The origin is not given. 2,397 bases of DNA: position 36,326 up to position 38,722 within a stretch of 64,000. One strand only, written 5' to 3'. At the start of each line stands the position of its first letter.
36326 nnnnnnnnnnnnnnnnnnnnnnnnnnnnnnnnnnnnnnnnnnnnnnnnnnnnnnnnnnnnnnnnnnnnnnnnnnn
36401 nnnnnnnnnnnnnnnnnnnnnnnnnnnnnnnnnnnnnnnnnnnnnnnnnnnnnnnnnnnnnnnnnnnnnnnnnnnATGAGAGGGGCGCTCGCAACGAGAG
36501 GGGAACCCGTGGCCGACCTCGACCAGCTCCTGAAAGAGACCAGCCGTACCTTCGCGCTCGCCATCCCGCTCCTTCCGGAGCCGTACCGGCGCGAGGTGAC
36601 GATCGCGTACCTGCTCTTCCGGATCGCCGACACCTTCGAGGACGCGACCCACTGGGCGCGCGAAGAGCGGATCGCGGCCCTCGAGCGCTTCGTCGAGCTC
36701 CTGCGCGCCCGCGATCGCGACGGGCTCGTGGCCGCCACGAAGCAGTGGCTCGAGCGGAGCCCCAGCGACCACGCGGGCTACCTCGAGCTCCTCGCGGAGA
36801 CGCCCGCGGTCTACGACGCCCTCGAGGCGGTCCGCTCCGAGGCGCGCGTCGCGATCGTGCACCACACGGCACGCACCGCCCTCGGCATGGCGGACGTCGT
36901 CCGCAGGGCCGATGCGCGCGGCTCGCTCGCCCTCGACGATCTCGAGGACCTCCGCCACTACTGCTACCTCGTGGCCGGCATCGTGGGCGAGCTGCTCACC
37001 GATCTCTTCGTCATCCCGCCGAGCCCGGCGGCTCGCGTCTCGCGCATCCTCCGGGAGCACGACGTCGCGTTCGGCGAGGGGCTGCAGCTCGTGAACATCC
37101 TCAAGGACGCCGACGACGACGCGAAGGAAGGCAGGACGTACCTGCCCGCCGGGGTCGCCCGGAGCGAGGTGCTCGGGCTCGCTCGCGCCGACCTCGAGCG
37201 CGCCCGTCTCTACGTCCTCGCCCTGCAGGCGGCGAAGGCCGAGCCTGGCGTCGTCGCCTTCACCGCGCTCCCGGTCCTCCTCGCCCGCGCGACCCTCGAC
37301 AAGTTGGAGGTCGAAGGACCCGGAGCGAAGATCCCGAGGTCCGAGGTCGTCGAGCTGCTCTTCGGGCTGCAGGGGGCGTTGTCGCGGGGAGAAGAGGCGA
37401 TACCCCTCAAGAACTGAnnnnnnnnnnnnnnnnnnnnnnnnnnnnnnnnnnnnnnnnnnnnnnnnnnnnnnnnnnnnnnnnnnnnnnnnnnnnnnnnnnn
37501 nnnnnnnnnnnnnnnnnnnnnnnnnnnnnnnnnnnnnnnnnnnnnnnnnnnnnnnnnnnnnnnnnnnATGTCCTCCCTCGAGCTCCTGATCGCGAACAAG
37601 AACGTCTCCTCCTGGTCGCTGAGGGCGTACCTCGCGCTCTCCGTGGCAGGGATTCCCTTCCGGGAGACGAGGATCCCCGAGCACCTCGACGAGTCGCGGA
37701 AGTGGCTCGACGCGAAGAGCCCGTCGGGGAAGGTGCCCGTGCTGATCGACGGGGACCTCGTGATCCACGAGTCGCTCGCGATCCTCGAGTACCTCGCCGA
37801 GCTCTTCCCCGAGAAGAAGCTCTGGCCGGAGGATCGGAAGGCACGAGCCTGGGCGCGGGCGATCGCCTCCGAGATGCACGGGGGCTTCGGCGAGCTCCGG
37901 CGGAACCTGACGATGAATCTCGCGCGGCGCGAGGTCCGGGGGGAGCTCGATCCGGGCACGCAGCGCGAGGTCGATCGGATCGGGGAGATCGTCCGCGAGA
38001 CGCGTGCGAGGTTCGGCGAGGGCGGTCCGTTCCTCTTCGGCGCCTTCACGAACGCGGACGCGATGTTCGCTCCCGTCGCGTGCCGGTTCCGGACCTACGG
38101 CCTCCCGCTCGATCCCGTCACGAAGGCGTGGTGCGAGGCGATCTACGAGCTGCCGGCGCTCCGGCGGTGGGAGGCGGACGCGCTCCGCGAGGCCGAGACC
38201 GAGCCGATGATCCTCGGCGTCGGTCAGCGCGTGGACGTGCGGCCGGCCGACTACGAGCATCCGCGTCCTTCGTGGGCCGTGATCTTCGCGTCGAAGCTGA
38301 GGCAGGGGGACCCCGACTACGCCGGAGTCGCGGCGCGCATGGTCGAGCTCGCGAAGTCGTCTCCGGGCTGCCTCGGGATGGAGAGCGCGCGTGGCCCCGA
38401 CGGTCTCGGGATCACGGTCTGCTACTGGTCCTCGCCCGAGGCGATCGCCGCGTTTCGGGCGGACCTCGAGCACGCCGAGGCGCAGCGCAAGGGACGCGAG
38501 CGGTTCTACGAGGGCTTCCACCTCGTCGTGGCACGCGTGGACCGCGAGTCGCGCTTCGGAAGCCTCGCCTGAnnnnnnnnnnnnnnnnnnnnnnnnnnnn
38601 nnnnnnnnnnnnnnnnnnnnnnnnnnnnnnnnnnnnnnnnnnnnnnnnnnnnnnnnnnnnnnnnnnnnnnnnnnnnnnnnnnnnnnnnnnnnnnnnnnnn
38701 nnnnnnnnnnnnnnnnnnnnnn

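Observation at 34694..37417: Divergent eukaryotic-type squalene synthase and squalene monooxygenase pair: entry into a sterol-type pathway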

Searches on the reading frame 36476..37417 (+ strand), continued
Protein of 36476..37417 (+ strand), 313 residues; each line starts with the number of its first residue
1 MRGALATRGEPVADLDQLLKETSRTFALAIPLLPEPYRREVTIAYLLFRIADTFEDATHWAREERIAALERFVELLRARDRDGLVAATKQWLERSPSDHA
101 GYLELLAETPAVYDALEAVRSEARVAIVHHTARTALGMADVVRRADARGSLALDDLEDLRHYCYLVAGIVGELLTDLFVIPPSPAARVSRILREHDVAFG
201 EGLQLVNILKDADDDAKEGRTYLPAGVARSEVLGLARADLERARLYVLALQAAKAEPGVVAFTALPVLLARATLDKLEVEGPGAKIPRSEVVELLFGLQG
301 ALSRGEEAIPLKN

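Call 39: search_solved_structures(query=A2, show_alignments=3, max_evalue=0.001)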
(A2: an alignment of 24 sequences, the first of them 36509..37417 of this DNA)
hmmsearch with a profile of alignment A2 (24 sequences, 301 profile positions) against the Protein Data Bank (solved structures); distinct sequences matched with E-value up to 0.001: 18.
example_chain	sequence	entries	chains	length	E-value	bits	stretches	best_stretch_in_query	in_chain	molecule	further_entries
7wgh_A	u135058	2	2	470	8.2e-23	84.1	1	7-224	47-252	Squalene synthase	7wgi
1ezf_A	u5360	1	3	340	1.5e-19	73.4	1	7-223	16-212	FARNESYL-DIPHOSPHATE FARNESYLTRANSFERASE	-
3asx_A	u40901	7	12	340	1.5e-19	73.4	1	7-223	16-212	Squalene synthase | Squalene synthetase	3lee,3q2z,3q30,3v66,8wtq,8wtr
3vj8_A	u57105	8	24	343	1.5e-19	73.3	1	7-223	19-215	Squalene synthase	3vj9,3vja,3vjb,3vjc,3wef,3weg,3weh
3wc9_A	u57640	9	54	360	2.3e-19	72.8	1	7-224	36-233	Squalene synthase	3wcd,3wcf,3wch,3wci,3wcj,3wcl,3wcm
3wek_A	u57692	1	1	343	5.8e-19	71.4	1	7-221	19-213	Squalene synthase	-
3wej_A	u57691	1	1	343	7e-19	71.2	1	7-221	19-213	Squalene synthase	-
3wei_A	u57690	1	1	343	6.4e-18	68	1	7-223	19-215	Squalene synthase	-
3wca_A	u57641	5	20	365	1.8e-17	66.5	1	6-233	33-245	Farnesyltransferase, putative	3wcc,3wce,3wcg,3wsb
3wcb_A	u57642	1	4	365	3.2e-17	65.7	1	6-232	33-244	Farnesyltransferase, putative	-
4e9u_A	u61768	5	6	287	2.7e-12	49.5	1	143-224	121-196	Dehydrosqualene synthase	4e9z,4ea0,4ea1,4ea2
4f6v_A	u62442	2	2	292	2.9e-12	49.4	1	143-224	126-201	Dehydrosqualene synthase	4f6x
2zco_A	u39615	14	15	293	2.9e-12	49.4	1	143-224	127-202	Dehydrosqualene synthase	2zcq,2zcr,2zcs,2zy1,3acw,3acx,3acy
5iys_A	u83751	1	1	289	3e-12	49.4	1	144-226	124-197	Phytoene synthase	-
3vjd_A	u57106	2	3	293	3.2e-12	49.3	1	143-224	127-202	Dehydrosqualene synthase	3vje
8is6_A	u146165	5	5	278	6.6e-11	45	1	143-217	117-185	CrtM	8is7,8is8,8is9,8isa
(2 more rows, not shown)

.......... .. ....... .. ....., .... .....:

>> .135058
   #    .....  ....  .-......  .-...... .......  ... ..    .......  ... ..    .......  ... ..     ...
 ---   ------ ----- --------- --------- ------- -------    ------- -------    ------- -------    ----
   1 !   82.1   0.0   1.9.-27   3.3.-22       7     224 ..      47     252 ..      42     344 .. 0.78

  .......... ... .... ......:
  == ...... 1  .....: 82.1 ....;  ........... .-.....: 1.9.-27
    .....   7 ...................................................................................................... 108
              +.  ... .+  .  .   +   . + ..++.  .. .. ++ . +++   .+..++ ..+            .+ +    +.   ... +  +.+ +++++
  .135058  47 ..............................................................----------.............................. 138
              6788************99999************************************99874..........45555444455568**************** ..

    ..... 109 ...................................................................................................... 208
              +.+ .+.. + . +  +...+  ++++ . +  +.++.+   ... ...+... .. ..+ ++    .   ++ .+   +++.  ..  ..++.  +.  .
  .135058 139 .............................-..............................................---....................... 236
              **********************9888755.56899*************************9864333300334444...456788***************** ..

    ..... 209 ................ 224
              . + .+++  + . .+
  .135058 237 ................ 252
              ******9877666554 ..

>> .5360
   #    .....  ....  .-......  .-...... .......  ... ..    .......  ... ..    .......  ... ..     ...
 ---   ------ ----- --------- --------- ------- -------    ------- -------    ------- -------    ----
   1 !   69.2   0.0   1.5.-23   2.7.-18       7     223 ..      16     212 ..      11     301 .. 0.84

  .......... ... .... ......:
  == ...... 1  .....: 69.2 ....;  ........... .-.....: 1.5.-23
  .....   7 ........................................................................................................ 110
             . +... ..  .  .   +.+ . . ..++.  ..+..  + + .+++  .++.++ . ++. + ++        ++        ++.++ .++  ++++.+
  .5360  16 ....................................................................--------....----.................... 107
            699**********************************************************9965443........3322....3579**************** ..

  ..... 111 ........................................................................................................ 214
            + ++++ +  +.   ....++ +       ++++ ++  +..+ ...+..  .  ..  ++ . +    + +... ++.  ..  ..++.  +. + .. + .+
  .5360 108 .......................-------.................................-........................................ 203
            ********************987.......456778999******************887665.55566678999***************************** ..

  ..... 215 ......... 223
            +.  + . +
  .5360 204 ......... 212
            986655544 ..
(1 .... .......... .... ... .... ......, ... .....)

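Call 72: predict_structure(alignment_id=A2)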
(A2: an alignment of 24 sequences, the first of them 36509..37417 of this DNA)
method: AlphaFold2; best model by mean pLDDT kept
length: 302 residues; sequences in the alignment: 24
mean_pLDDT: 92.9   pTM: 0.91
mean pLDDT of the five models: 92.9, 92.7, 92.4, 92.1, 91.0
residues with pLDDT >= 90: 244; 70-90: 52; 50-70: 5; < 50: 1
segments of 3 or more residues with pLDDT < 50: none
pLDDT, mean of each block of 10 residues (from residue 1): 86 80 96 97 91 97 98 97 92 97 98 98 96 80 90 95 97 96 98 93 82 88 96 98 96 95 94 89 94 92 51
secondary structure, 60 per line:
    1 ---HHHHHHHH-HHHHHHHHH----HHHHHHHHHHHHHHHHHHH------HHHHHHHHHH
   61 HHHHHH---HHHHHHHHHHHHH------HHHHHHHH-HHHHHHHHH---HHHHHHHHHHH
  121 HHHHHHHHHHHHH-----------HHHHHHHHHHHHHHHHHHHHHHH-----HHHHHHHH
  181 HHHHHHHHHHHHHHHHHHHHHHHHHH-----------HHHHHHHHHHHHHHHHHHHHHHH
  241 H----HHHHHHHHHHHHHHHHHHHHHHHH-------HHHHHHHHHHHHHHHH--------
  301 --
elements in order: H4-11 H13-21 H26-44 H51-66 H70-82 H89-96 H98-106 H110-133 H145-167 H173-206 H218-241 H246-269 H277-292

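Call 75: fold_search(model_id=the predicted structure, library=pdb)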
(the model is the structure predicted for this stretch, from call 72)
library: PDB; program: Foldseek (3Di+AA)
matches with E <= 10: 383; with E <= 0.001: 54
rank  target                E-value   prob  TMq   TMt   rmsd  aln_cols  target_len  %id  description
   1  3q2z                  9.8e-10  1.00  0.72  0.65   5.2       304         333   24  Human Squalene synthase in complex with N-[(3R,5S)-7-Chloro-5-(2,3-dimethoxyphenyl)-1-neopentyl-2-oxo-1,2,3,5-tetrahydro (released 2011-12-21)
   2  3wek                  1.7e-09  1.00  0.75  0.68   4.2       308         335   24  Crystal structure of the human squalene synthase F288L mutant in complex with presqualene pyrophosphate (released 2014-02-12)
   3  3vja_B                1.8e-09  1.00  0.69  0.63   5.3       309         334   24  Crystal structure of the human squalene synthase (released 2012-04-11)
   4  7wgi                  2.0e-09  1.00  0.71  0.62   4.5       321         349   25  Crystal structure of AflSQS from Aspergillus flavus (released 2022-11-09)
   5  7wgh                  2.4e-09  1.00  0.72  0.63   4.5       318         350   25  Crystal structure of AflSQS from Aspergillus flavus in complex with FSPP (released 2022-11-09)
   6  1ezf_B                2.5e-09  1.00  0.69  0.65   6.8       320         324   23  CRYSTAL STRUCTURE OF HUMAN SQUALENE SYNTHASE (released 2000-10-18)
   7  3wej                  3.3e-09  1.00  0.75  0.68   4.0       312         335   24  Crystal structure of the human squalene synthase F288A mutant in complex with presqualene pyrophosphate (released 2014-02-12)
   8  1ezf_C                4.9e-09  1.00  0.66  0.62   7.5       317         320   23  CRYSTAL STRUCTURE OF HUMAN SQUALENE SYNTHASE (released 2000-10-18)
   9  3wei                  8.0e-09  1.00  0.73  0.67   4.2       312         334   23  Crystal structure of the human squalene synthase Y73A mutant in complex with presqualene pyrophosphate (released 2014-02-12)
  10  3vj8                  9.6e-09  1.00  0.74  0.67   4.1       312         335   24  Crystal structure of the human squalene synthase (released 2012-04-11)
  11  3weh                  9.6e-09  1.00  0.72  0.66   4.3       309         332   24  Crystal structure of the human squalene synthase in complex with presqualene pyrophosphate (released 2014-02-12)
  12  3asx                  1.0e-08  1.00  0.77  0.69   3.1       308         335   23  Human Squalene synthase in complex with 1-{4-[{4-chloro-2-[(2-chlorophenyl)(hydroxy)methyl]phenyl}(2,2-dimethylpropyl)am (released 2011-12-21)
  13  3wef_F                1.9e-08  1.00  0.72  0.68   6.8       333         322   22  Crystal structure of the human squalene synthase in complex with farnesyl thiopyrophosphate (released 2014-02-12)
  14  3wcb_A                2.1e-08  1.00  0.75  0.67   4.1       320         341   26  The complex structure of TcSQS with ligand, BPH1237 (released 2014-06-18)
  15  3lee_D                2.1e-08  1.00  0.70  0.66   6.8       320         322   22  Crystal structure of the human squalene synthase complexed with BPH-652 (released 2010-12-08)
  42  8is6                  4.5e-06  1.00  0.57  0.61   7.0       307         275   18  Apo-CrtMLIKE (released 2024-06-26)
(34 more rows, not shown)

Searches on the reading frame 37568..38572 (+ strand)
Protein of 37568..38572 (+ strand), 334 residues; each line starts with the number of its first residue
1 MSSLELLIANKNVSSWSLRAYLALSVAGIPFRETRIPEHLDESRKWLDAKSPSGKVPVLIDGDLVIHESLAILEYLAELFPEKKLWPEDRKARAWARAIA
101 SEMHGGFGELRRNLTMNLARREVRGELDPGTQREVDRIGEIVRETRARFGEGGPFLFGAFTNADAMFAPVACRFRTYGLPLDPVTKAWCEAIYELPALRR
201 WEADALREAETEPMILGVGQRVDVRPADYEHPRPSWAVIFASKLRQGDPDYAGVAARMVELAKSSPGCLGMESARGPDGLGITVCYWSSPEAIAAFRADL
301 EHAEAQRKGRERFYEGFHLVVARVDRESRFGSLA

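Call 8: search_protein_families(library=pfam, proteins=[window:37568-38572:+], max_evalue=0.01)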
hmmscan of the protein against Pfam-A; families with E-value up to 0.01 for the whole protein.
window:37568-38572:+ (334 aa): 7 families
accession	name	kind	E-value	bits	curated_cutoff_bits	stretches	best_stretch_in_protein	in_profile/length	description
PF13409.12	GST_N_2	-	1.9e-15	57.6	25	1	14-78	2-69/70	Glutathione S-transferase, N-terminal domain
PF13417.12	GST_N_3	-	5.6e-14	52.7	22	1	13-83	6-74/75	Glutathione S-transferase, N-terminal domain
PF02798.26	GST_N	-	2.2e-12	47.6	20.9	1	15-78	12-76/76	Glutathione S-transferase, N-terminal domain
PF13410.11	GST_C_2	-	4.7e-05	23.8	24.9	1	131-201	4-66/69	Glutathione S-transferase, C-terminal domain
PF17172.10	GST_N_4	-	0.00066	20.8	30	1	40-99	19-81/99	Glutathione S-transferase N-terminal domain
PF03992.22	ABM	-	0.0051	17.4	23.1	1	255-307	22-77/78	Antibiotic biosynthesis monooxygenase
PF13826.12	Monooxy_af470-like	-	0.0058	17.4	25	1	263-308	36-81/118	Monooxygenase af470-like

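Call 9: search_protein_families(library=ncbifam, proteins=[window:37568-38572:+], max_evalue=0.01)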
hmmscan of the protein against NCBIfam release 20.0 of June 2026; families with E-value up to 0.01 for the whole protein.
window:37568-38572:+ (334 aa): 6 families
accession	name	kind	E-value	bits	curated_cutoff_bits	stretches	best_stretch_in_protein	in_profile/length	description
NF011693.0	PRK15113.1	equivalog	1.4e-17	64.1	150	1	4-204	6-208/214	glutathione transferase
TIGR01262.1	maiA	equivalog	4.5e-14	52.6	171.05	1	14-103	8-100/211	maleylacetoacetate isomerase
NF050814.1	FtsZBindFzlA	equivalog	2.6e-09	37.2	300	1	18-108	17-109/228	FtsZ-binding protein FzlA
NF007831.0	PRK10542.1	equivalog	5e-07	29.5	198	1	41-129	38-131/201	glutathione transferase GstA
NF007016.1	PRK09481.1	equivalog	1.2e-06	28.1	314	1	47-182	50-176/209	stringent starvation protein SspA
NF049950.1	IsopEpoxGlthnTfaseIsoI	equivalog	0.0012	18.4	300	1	24-83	27-81/238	iIsoprene-epoxide--glutathione S-transferase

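Call 67: search_solved_structures(query=window:37568-38572:+, max_evalue=0.001)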
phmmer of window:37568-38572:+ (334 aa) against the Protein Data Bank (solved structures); distinct sequences matched with E-value up to 0.001: 83 (the best 60 are shown).
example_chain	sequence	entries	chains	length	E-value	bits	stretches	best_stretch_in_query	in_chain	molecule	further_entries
2go8_A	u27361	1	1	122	7.3e-22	80.8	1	233-330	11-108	Hypothetical protein yqjZ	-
4mp4_A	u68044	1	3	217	3.6e-12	49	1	13-203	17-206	Glutathione S-transferase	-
4igj_A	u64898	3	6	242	3.7e-12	48.9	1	11-184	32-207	Maleylacetoacetate isomerase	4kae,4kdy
8e8p_A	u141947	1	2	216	8.7e-11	44.4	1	14-115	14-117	Maleylacetoacetate isomerase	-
1fw1_A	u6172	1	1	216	1.6e-10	43.6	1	14-115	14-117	GLUTATHIONE TRANSFERASE ZETA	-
10ha_A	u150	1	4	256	2e-09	40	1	16-101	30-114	Pyrimidodiazepine synthase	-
1e6b_A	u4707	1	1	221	1e-08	37.6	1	14-95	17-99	GLUTATHIONE S-TRANSFERASE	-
4qq7_A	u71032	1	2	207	2e-08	36.6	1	16-197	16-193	Putative stringent starvation protein A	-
6v91_A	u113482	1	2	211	4.8e-08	35.4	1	17-197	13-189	Stringent starvation protein A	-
7dwf_A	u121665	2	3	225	5.8e-08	35.2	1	15-97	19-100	Glutathione S-transferase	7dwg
7zzn_A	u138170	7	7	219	5.8e-08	35.1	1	13-98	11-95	Glutathione transferase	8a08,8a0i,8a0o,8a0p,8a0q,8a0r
4iq1_A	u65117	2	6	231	7e-08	34.9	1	44-111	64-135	Glutathione transferase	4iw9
3wd6_A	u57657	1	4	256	1.2e-07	34.1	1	7-99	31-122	Omega-class glutathione S-transferase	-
4px1_A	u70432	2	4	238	1.3e-07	34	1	15-101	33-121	Maleylacetoacetate isomerase (Glutathione S-transferase)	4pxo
7dwd_A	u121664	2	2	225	1.4e-07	33.9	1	15-97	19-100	Glutathione S-transferase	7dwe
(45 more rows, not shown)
